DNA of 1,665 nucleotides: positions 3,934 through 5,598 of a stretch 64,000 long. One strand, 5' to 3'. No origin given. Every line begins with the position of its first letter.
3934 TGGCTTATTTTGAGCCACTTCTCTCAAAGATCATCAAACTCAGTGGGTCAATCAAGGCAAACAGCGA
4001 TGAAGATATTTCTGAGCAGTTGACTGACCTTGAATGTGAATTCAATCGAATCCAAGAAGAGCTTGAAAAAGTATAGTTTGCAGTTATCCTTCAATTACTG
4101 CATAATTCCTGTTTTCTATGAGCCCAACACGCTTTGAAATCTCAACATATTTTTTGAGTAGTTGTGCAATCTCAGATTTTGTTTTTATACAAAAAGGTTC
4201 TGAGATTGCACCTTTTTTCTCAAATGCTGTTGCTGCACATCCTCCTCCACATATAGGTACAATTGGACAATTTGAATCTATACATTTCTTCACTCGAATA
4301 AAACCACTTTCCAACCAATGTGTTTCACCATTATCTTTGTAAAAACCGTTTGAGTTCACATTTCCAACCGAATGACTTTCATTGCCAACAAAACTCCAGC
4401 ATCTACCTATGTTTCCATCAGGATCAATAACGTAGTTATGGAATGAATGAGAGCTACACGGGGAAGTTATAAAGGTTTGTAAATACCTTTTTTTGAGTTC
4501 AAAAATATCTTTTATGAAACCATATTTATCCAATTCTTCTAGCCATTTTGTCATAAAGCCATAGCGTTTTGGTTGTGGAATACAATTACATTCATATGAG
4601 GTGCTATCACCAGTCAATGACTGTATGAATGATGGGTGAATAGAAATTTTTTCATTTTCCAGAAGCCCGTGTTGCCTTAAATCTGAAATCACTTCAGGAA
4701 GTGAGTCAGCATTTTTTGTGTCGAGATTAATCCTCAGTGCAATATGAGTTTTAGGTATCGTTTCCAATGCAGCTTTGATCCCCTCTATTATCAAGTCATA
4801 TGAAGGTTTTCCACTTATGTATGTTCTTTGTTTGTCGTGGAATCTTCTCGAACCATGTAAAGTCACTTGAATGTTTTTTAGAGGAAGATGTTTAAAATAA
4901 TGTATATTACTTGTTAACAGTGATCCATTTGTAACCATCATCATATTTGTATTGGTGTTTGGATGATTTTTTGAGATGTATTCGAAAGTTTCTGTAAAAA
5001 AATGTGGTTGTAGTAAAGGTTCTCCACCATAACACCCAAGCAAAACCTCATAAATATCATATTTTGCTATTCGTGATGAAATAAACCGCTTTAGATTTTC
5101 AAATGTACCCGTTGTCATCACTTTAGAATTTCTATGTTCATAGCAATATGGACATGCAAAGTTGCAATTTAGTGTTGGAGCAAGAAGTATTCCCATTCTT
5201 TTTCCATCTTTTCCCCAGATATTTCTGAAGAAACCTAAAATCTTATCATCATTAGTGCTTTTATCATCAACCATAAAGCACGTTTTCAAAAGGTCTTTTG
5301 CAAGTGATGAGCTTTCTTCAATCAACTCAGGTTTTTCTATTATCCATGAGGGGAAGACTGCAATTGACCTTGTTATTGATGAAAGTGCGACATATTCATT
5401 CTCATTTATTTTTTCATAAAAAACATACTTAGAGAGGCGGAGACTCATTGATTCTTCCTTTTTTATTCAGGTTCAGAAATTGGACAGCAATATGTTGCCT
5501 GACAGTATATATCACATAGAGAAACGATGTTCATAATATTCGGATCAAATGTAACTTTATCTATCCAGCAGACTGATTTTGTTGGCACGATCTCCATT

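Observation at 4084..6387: Compact operon: four tandem paralogous Cys-rich peptides followed by a radical SAM/SPASM enzyme, a candidate RiPP cluster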

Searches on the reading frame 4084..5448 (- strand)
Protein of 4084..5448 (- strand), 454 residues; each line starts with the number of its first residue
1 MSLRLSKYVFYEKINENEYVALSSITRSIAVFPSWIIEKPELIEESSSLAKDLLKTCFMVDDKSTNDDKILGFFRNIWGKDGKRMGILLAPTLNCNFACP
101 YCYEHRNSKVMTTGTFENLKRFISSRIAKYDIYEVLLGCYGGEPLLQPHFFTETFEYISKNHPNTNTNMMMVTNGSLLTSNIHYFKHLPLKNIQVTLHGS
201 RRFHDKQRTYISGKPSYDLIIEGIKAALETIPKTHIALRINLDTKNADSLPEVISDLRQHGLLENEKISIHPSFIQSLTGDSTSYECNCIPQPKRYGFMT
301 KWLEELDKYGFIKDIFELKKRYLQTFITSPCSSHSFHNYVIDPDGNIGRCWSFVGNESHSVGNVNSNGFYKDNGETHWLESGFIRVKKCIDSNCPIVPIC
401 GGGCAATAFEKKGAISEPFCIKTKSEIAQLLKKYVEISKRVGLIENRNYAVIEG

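Call 3: search_protein_families(library=ncbifam, proteins=[window:4084-5448:-], max_evalue=1)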
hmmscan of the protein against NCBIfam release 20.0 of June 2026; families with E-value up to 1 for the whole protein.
window:4084-5448:- (454 aa): 71 families (the best 25 are shown)
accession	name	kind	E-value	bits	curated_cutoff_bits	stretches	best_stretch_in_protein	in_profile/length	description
NF038107.1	rSAM_NF038107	equivalog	7e-52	176.7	600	1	36-436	37-432/444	Cys-every-fifth radical SAM/SPASM peptide maturase CefB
TIGR04463.1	rSAM_vs_C_rich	equivalog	1.2e-48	165.9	525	1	37-445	38-435/438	TIGR04463 family radical SAM/SPASM RiPP maturase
TIGR04334.1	rSAM_Clo7bot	equivalog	2.1e-44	151.8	600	1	37-432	43-430/440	radical SAM/SPASM domain Clo7bot peptide maturase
TIGR04280.1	geopep_mat_rSAM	hypoth_equivalog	1.4e-43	149.5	400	1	4-423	2-411/428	geopeptide radical SAM maturase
NF052473.1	rSAM_FlmE_OhkG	exception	2.4e-36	125.5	500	1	45-446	55-467/481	FlmE/OhkG family radical SAM/SPASM peptide maturase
NF047865.1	rSAM_PapB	equivalog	6.6e-33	114.3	340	1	90-418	8-330/330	PapB family radical SAM/SPASM ranthipeptide maturase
TIGR04064.1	rSAM_nif11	equivalog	3.1e-28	98.7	518.7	1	84-418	77-414/459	nif11-like peptide radical SAM maturase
TIGR03974.1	rSAM_six_Cys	equivalog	4.4e-25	88.5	425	1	93-423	105-435/451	thioether cross-link-forming SCIFF peptide maturase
TIGR03906.1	quino_hemo_SAM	equivalog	5.2e-25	88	453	2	87-248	96-262/467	quinohemoprotein amine dehydrogenase maturation protein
NF041298.1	rSAM_mat_DynA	equivalog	3.7e-24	85.4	450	1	89-417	5-334/356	dynobactin maturation radical SAM/SPASM protein DynA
NF040492.1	not_ScfB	exception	6.7e-24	84.6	855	1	92-424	102-435/450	ScfB-related radical SAM/SPASM orphan maturase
TIGR03942.1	sulfatase_rSAM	equivalog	1.9e-23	83.1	349.45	1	93-412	9-332/363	anaerobic sulfatase maturase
TIGR04068.1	rSAM_ocin_clost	equivalog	1.4e-21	77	500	1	87-247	86-252/462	Cys-rich peptide radical SAM maturase CcpM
TIGR03978.1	rSAM_paired_1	equivalog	6.6e-19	68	370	1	88-262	86-262/466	His-Xaa-Ser system radical SAM maturase HxsB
TIGR04083.1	rSAM_pep_methan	hypoth_equivalog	2.1e-18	66.3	300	1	87-425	2-334/376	TIGR04083 family peptide-modifying radical SAM enzyme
TIGR04085.1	rSAM_more_4Fe4S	domain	4.2e-14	52.8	27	1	331-420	1-93/93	SPASM domain-containing protein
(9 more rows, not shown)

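Call 4: search_protein_families(library=pfam, proteins=[window:4084-5448:-], max_evalue=1)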
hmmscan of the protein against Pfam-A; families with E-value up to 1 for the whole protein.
window:4084-5448:- (454 aa): 3 families
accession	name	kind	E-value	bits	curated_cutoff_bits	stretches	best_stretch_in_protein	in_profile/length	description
PF04055.27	Radical_SAM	-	1.9e-15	57.9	29.5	1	91-253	3-162/166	Radical SAM superfamily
PF13353.11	Fer4_12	-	1.3e-05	25.9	22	1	94-204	14-120/137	4Fe-4S single cluster domain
PF05605.18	zf-Di19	-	1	10.1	27.5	0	96-108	2-14/54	Drought induced 19 protein (Di19), zinc-binding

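Call 9: find_homologous_proteins(query=window:4084-5448:-)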
Query window:4084-5448:- (454 aa): 954 proteins with E <= 0.001 among 8000 candidates; the best 120 are listed.
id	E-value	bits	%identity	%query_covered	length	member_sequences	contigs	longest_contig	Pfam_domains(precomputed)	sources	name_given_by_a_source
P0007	0.0e+0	1061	100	100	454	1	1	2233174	PF04055.28,PF13353.12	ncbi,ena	-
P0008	3.7e-99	351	41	87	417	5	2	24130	PF04055.28,PF13353.12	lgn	-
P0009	9.9e-81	290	35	97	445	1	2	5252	PF04055.28,PF13353.12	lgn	-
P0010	1.8e-79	286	34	97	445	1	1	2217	PF04055.28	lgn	-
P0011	8.0e-78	280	34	99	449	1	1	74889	PF04055.28,PF13353.12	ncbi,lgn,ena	-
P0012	1.9e-42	164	34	70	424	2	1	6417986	PF04055.28,PF13353.12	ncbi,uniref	ncbi:radical SAM protein [Wukongibacter sp. M2B1]|uniref:radical SAM protein n=1 Tax=Wukongibacter s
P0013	5.1e-41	159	31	90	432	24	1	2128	PF04055.28,PF13353.12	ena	-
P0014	8.8e-41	158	30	88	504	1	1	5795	PF04055.28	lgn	-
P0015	9.2e-41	158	29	93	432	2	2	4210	PF04055.28,PF13353.12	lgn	-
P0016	1.0e-40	158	32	88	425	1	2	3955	PF04055.28,PF13353.12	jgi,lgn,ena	-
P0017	5.0e-40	156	29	88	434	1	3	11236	PF04055.28,PF13353.12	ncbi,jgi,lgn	-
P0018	1.1e-39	155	29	78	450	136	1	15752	PF04055.28,PF13353.12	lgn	-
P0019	2.3e-39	154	30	83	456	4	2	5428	PF04055.28,PF13353.12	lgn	-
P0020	3.2e-39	153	28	96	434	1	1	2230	PF04055.28,PF13353.12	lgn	-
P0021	4.4e-39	153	31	92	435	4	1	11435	PF04055.28,PF13353.12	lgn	-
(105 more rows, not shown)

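Call 10: find_encoding_contigs(protein=P0008, flank=6000, max_places=4)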
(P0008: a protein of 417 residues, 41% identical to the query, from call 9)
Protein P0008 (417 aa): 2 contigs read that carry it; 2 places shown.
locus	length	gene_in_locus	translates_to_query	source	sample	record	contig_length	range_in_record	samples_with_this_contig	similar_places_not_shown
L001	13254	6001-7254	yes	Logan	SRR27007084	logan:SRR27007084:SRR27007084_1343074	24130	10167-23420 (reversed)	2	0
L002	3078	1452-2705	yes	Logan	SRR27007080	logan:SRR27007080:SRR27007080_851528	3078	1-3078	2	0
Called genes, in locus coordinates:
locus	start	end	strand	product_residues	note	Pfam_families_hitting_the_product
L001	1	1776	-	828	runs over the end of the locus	?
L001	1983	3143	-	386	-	PF01011:PQQ (faint), PF13570:Beta-prop_ACSF4, PF13360:PQQ_2, PF13570:Beta-prop_ACSF4, PF13360:PQQ_2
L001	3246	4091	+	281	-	-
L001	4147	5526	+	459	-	PF18195:GatD_N, PF00710:Asparaginase, PF17763:Asparaginase_C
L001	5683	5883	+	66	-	-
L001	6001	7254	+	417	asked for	PF04055:Radical_SAM, PF13353:Fer4_12 (weak)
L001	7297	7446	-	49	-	-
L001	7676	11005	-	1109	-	PF02463:SMC_N, PF13175:AAA_15, PF13304:AAA_21, PF13555:AAA_29 (weak), PF13304:AAA_21 (weak)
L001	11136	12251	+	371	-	PF00266:Aminotran_5, PF00155:Aminotran_1_2, PF01053:Cys_Met_Meta_PP, PF01212:Beta_elim_lyase (faint)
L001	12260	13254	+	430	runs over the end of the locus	PF01011:PQQ (faint), PF13360:PQQ_2, PF13570:Beta-prop_ACSF4, PF13360:PQQ_2 (weak)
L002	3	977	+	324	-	?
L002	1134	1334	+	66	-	-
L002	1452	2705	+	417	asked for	PF04055:Radical_SAM, PF13353:Fer4_12 (weak)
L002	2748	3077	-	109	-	?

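Call 11: find_encoding_contigs(protein=P0011, flank=6000, max_places=4)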
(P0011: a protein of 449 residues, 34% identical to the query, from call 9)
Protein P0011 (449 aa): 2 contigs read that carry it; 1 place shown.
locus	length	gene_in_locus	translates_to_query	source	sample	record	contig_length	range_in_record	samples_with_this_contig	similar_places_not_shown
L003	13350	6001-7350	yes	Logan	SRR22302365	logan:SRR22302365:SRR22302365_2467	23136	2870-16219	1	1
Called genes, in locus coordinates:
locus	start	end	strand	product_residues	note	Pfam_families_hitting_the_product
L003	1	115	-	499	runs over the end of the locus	-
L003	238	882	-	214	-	PF01300:Sua5_yciO_yrdC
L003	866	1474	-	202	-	PF02660:G3P_acyltransf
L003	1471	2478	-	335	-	PF11104:PilM_2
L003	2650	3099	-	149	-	PF00692:dUTPase, PF22769:DCD (weak)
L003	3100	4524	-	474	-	PF02127:Peptidase_M18, PF05343:Peptidase_M42 (faint)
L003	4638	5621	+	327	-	PF00953:Glycos_transf_4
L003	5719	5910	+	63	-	-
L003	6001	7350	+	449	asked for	PF13353:Fer4_12 (weak), PF04055:Radical_SAM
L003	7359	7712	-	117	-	PF00403:HMA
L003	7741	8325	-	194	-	PF07155:ECF-ribofla_trS (weak), PF12822:ECF_trnsprt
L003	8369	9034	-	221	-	PF18912:DZR_2 (weak)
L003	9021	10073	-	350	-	PF04230:PS_pyruv_trans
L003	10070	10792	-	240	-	PF03808:Glyco_tran_WecG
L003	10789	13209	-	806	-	PF08450:SGL (faint), PF23381:Beta-prop_IFT122_1st (faint), PF17170:DUF5128, PF24684:Vgb_lyase (faint), PF17170:DUF5128 (weak), PF01436:NHL (weak), PF13004:BACON (faint), PF07833:Cu_amine_oxidN1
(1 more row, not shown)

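Call 12: find_encoding_contigs(protein=P0009, flank=6000, max_places=4)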
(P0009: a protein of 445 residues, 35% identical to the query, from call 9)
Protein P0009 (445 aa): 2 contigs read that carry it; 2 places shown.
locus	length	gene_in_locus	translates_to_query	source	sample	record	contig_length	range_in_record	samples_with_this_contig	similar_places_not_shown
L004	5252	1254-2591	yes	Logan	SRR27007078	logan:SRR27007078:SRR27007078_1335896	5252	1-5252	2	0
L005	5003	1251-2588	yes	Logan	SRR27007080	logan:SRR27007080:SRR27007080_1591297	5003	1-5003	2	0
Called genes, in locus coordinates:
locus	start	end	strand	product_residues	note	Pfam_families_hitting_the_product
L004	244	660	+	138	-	-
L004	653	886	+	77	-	-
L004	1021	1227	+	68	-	-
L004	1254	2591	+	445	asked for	PF04055:Radical_SAM, PF13353:Fer4_12 (weak)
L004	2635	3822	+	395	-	PF00135:COesterase, PF20434:BD-FAE, PF07859:Abhydrolase_3, PF00326:Peptidase_S9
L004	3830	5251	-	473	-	?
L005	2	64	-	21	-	?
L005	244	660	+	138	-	-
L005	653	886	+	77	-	-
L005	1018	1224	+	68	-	-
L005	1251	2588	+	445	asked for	PF04055:Radical_SAM, PF13353:Fer4_12 (weak)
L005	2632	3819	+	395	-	PF00135:COesterase, PF20434:BD-FAE, PF07859:Abhydrolase_3, PF00326:Peptidase_S9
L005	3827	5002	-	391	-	?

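Call 21: find_related_loci(query=A3, collection=genome_contigs, flank=5000)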
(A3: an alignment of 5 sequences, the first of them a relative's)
Query A3 (454 aa) in genome_contigs; peptide patterns used: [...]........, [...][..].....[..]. (x = any residue, [..] = any of these).
600 stretches matched a pattern (row limit reached: there are more); 421 encode a relative of the query (tblastn E <= 1e-3); the best 80 are kept; 80 distinct loci.
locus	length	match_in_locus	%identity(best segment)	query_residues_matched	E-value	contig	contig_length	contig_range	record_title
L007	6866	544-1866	36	1-440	4e-92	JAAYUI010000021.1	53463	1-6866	MAG: Caldisericales bacterium isolate AS27yjCOA_144 145553_AS27, whole genome shotgun sequence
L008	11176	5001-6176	30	3-407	2e-46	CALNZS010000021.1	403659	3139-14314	MAG: uncultured Gammaproteobacteria bacterium isolate LOGT_bin.0215 genome assembly, contig: contig_14111, whole genome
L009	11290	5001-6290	29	3-440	5e-45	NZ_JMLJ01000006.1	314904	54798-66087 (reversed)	Clostridium hydrogeniformans DSM 21757 BR69DRAFT_scaffold00004.4_C, whole genome shotgun sequence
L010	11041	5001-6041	30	45-404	5e-45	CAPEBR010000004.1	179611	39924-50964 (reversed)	MAG TPA_asm: uncultured Dorea sp. isolate MGBC130654 genome assembly, contig: MGBC130654.4, whole genome shotgun sequenc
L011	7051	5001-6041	30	45-404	1e-44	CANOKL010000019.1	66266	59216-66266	MAG TPA_asm: uncultured Lachnospiraceae bacterium isolate SRR19759413_bin.28_metawrap_v1.3_MAG genome assembly, contig:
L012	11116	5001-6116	28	6-405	3e-44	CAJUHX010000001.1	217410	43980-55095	MAG TPA_asm: uncultured Muribaculaceae bacterium isolate MGBC140028 genome assembly, contig: MGBC140028.1, whole genome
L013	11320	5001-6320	25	3-440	4e-41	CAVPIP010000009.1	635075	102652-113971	MAG: uncultured Gemmatimonadaceae bacterium isolate MFD00031.bin.2.119 genome assembly, contig: contig_4112, whole genom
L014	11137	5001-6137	27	45-440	6e-41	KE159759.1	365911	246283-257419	Dorea sp. 5-2 genomic scaffold acPFE-supercont1.5, whole genome shotgun sequence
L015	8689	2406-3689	27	4-432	1e-40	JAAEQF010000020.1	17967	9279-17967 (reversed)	MAG: FCB group bacterium isolate Gpa_11 GpaG_CONTIG119477, whole genome shotgun sequence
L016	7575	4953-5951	31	85-432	2e-40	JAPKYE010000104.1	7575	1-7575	MAG: Methanobacteriota archaeon isolate LacPavin_0920_SED4_MAG_39_12 LacPavin_0920_SED4_scaffold_1830690, whole genome s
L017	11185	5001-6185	29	2-404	3e-40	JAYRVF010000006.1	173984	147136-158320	MAG: Xanthobacteraceae bacterium isolate NJ_NJASGE3bin.14 k141_595020, whole genome shotgun sequence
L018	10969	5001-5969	33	75-404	6e-40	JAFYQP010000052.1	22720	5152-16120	MAG: Clostridia bacterium isolate RGIG7332 Water_buffalos_Cecum-4__c526822, whole genome shotgun sequence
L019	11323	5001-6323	36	1-440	1e-90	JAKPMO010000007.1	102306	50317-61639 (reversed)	MAG: Caldisericota bacterium isolate JPAS_metabat.17 k141_166817, whole genome shotgun sequence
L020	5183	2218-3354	27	40-432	5e-40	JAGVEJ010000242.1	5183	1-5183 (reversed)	MAG: Candidatus Zixiibacteriota bacterium isolate DeMMO2_6 c_000000064351, whole genome shotgun sequence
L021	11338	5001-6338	25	4-451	4e-40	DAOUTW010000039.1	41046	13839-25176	MAG TPA_asm: Candidatus Zixiibacteriota bacterium isolate CSMAG_807 CSMAG_807_k141_941215_length_41046_cov_11.9944, whol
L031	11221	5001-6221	28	3-404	2e-38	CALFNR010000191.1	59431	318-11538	MAG TPA_asm: uncultured Lachnoclostridium sp. isolate SRR1747057_bin.44_CONCOCT_v1.1_MAG genome assembly, contig: ERZ808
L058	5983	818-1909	29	71-439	3e-37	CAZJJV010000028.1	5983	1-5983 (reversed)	MAG TPA_asm: uncultured Candidatus Saccharibacteria bacterium isolate binchicken_co6_447 genome assembly, contig: NODE_1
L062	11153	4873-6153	24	2-433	1e-36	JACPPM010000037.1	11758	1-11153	MAG: Acidobacteria bacterium isolate NC_groundwater_627_Ag_B-0.1um_62_56 B_1_S1_Biohub_coassembly_k141_466375, whole gen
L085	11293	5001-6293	25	2-431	4e-34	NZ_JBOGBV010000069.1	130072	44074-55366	MAG: Paraclostridium sp. isolate WFFMC_MAG_413 k139_535015_flag=0_multi=83.3836_len=130072, whole genome shotgun sequenc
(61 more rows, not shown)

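Call 26: search_solved_structures(query=window:4084-5448:-, max_evalue=0.001, show_alignments=1)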
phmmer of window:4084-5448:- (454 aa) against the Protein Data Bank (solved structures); distinct sequences matched with E-value up to 0.001: 2.
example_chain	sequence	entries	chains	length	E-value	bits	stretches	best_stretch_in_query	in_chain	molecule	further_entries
5wgg_A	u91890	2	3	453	1.6e-17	66.7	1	90-413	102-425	Radical SAM domain protein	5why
9gm3_A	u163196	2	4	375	4.8e-08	35.5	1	92-220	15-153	ChlB radical SAM domain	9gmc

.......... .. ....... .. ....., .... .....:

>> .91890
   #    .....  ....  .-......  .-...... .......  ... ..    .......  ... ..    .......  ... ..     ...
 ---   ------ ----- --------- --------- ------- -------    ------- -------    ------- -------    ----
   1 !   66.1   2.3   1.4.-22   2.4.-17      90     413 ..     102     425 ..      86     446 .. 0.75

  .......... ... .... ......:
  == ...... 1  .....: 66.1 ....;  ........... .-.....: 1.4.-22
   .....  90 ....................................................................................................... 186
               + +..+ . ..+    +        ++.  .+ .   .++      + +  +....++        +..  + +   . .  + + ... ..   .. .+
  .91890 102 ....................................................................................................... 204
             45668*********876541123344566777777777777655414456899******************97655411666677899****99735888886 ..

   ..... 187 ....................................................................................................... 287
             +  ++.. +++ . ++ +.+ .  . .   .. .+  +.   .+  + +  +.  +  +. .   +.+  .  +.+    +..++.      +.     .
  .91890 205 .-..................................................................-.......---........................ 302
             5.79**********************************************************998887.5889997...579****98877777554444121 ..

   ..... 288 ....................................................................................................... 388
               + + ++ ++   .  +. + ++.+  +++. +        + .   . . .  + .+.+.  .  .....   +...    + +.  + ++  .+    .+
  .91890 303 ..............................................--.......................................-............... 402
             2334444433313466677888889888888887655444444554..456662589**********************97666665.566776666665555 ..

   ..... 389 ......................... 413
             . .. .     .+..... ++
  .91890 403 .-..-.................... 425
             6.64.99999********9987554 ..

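Call 33: find_encoding_contigs(protein=P0007, flank=2000, max_places=3)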
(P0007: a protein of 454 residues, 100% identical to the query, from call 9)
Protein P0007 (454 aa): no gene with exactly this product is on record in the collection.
